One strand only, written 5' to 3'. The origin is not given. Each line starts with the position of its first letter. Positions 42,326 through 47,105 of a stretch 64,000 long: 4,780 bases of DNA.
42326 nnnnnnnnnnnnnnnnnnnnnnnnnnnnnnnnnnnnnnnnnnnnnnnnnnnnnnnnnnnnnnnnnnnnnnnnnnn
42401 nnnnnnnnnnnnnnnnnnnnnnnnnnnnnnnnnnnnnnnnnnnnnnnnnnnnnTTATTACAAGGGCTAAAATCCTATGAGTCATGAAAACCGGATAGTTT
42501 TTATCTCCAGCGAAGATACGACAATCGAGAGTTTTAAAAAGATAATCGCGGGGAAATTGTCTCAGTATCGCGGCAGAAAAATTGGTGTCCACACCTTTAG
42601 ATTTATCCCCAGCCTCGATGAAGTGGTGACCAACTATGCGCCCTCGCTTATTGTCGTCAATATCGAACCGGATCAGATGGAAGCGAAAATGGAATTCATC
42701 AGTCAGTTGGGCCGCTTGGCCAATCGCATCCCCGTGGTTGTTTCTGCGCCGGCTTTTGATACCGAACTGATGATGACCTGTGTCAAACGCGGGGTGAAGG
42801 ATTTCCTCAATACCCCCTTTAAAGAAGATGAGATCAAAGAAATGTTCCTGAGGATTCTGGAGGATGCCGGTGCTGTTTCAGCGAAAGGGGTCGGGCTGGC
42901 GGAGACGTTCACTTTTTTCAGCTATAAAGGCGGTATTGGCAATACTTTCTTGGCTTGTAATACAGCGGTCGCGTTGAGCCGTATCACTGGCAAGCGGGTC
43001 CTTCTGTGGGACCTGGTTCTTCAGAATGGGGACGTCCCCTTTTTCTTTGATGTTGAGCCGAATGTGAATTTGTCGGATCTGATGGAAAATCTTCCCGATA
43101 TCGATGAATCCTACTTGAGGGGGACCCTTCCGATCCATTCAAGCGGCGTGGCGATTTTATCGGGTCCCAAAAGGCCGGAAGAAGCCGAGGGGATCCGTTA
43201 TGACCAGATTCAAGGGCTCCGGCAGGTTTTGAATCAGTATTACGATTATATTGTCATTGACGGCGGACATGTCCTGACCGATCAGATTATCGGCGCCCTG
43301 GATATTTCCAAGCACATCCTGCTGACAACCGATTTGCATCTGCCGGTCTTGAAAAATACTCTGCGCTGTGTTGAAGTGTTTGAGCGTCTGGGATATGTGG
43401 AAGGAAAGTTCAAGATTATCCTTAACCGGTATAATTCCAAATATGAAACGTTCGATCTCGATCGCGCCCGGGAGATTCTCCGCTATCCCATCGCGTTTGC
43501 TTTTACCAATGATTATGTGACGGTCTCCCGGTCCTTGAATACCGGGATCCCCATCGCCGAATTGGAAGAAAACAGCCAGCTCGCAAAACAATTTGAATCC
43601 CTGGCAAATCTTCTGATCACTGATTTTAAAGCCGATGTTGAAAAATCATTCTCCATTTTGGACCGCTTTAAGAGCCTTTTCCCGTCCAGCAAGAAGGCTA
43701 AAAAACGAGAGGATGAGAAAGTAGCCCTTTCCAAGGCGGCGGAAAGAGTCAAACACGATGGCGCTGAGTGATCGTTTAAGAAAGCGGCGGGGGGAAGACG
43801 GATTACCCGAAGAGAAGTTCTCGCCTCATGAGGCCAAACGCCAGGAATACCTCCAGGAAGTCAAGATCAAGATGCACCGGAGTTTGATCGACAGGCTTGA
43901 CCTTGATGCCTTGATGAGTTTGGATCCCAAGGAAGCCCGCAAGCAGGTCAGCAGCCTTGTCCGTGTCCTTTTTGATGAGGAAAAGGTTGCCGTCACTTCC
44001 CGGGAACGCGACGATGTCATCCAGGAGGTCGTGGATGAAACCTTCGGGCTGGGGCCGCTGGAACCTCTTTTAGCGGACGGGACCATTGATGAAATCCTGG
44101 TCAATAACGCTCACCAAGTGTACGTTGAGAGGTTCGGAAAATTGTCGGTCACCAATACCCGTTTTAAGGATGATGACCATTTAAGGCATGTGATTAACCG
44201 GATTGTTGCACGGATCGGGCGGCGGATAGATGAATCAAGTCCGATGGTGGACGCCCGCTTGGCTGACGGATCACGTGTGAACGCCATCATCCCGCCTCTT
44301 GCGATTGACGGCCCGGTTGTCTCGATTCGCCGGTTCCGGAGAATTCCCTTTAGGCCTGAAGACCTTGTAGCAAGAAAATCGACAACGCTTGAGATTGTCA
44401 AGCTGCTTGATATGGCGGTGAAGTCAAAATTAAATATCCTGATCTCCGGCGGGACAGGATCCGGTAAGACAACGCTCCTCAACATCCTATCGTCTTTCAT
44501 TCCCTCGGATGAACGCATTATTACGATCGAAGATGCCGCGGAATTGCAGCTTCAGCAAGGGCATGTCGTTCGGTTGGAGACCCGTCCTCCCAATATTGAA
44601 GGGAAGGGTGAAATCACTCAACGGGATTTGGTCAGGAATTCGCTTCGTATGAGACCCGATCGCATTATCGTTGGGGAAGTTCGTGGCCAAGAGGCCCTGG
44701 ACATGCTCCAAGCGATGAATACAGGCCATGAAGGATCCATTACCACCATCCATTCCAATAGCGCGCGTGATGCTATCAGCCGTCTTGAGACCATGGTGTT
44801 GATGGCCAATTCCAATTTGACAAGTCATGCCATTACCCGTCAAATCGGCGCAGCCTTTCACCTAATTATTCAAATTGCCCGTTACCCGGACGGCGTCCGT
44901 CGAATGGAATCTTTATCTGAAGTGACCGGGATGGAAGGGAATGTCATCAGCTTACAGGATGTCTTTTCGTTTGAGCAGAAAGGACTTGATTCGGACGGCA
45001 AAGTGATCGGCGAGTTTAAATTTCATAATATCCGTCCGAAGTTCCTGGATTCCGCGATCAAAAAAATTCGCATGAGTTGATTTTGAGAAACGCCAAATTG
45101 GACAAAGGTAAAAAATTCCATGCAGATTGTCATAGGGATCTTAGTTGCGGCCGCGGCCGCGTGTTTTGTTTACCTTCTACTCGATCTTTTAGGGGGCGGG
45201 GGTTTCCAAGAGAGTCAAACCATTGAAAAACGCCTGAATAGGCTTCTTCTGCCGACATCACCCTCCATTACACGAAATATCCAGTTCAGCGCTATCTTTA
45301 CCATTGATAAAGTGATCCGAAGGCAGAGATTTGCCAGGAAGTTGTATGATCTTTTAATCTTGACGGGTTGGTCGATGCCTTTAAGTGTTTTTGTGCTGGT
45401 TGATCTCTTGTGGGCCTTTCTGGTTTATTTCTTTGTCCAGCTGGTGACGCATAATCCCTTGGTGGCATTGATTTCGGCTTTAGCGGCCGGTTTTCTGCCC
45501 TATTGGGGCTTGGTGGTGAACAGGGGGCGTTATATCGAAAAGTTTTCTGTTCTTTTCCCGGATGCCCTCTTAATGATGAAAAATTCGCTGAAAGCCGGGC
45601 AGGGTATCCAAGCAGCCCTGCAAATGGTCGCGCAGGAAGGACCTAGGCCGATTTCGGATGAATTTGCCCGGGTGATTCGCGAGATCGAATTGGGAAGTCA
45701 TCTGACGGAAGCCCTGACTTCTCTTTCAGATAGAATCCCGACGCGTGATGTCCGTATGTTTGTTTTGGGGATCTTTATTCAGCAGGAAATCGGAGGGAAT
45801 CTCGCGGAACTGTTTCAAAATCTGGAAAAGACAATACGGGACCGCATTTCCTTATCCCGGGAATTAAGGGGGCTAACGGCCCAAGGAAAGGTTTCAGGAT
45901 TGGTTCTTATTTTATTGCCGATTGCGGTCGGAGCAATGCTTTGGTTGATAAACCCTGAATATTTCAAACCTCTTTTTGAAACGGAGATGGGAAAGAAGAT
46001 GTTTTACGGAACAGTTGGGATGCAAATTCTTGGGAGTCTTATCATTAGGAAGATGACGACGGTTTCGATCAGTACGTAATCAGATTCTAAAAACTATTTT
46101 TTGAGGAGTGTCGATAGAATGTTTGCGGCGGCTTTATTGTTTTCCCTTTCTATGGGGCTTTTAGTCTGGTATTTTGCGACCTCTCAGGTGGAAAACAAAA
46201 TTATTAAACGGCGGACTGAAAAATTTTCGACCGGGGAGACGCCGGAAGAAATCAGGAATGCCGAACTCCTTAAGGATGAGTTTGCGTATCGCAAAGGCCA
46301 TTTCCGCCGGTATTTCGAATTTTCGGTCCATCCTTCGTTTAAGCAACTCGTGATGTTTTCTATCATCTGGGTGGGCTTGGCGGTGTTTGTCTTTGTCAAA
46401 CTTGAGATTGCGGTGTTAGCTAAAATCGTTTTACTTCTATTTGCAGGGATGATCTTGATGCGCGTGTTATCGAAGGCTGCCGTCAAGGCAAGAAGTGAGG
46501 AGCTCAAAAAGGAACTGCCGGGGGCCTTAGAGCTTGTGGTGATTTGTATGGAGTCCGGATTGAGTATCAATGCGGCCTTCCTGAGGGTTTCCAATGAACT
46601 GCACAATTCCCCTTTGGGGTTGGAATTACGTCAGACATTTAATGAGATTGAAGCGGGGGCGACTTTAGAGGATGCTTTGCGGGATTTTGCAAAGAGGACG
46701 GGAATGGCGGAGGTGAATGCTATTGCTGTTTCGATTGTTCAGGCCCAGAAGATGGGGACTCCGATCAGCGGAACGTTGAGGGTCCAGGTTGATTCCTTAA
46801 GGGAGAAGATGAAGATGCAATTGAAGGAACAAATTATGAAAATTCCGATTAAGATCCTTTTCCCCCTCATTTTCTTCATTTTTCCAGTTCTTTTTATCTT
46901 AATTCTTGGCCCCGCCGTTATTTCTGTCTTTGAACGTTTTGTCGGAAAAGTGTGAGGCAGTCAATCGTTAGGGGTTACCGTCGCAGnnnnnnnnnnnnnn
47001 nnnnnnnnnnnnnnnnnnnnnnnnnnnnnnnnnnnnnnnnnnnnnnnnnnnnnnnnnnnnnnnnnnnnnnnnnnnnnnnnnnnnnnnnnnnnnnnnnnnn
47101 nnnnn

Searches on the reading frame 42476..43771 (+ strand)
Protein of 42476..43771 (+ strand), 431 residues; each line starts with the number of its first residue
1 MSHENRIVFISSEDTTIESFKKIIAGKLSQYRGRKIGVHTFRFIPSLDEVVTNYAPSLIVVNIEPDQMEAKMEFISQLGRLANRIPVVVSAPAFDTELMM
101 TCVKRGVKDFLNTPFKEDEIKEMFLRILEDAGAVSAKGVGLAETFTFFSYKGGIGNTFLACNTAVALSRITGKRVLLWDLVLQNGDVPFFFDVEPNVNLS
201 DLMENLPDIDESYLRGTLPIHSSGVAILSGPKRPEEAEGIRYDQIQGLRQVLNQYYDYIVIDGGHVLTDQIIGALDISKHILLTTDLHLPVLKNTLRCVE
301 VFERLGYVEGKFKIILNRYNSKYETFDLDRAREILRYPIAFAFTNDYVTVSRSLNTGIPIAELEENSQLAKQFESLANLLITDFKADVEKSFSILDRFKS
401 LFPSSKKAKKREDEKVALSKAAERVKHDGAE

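Call 82: search_protein_families(library=pfam, proteins=[window:42476-43771:+], max_evalue=0.0001)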
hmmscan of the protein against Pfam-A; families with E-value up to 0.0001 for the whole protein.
window:42476-43771:+ (431 aa): 2 families
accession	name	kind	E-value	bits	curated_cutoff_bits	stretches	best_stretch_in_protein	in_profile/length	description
PF13614.12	AAA_31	-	1.1e-05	25.9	27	1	145-286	4-148/177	AAA domain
PF01656.29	CbiA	-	2.1e-05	24.9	25.4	1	146-325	2-90/125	CobQ/CobB/MinD/ParA nucleotide binding domain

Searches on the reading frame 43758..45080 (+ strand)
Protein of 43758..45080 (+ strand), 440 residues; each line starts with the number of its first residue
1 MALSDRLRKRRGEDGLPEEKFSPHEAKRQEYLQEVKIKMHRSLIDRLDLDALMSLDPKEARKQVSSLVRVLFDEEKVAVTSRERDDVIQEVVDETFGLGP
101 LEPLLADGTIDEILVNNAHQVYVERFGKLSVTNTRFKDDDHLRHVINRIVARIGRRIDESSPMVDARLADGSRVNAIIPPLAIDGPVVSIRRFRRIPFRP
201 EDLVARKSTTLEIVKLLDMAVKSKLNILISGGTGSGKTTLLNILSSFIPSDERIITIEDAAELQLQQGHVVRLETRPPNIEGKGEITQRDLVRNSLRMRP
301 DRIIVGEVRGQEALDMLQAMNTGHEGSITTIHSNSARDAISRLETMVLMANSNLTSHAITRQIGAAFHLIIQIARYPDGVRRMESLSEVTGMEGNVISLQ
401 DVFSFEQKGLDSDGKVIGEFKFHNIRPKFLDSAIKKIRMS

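Call 82: search_protein_families(library=pfam, proteins=[window:43758-45080:+], max_evalue=0.0001)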
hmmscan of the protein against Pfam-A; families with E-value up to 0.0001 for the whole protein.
window:43758-45080:+ (440 aa): 2 families
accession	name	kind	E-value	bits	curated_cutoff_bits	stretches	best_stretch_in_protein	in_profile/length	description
PF00437.27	T2SSE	-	1.1e-64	218.9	24.9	1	97-374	4-278/370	Type II/IV secretion system protein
PF00005.33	ABC_tran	-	4.9e-05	24.4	25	0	217-261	4-48/137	ABC transporter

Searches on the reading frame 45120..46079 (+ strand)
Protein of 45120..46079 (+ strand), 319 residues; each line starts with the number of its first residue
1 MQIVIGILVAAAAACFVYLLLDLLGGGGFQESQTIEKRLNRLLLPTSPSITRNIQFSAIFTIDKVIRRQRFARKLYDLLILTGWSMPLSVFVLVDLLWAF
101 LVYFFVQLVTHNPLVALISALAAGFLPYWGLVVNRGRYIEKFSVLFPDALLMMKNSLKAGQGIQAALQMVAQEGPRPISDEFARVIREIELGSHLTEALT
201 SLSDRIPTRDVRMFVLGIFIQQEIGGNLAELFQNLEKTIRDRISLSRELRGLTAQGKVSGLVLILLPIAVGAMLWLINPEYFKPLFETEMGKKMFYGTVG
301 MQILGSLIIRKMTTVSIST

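Call 82: search_protein_families(library=pfam, proteins=[window:45120-46079:+], max_evalue=0.0001)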
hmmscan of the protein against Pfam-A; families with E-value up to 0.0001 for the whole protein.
window:45120-46079:+ (319 aa): 1 family
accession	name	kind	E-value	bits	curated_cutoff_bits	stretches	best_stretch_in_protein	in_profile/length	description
PF00482.28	T2SSF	-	1.3e-17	64.4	25.2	1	153-274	5-123/125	Type II secretion system (T2SS), protein F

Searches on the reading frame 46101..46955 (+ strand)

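Call 82: search_protein_families(library=pfam, proteins=[window:46101-46955:+], max_evalue=0.0001)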
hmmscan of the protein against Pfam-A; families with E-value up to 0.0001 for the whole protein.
window:46101-46955:+ (284 aa): 1 family
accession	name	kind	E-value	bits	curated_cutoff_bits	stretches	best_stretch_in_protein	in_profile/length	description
PF00482.28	T2SSF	-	6e-19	68.7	25.2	1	143-269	2-124/125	Type II secretion system (T2SS), protein F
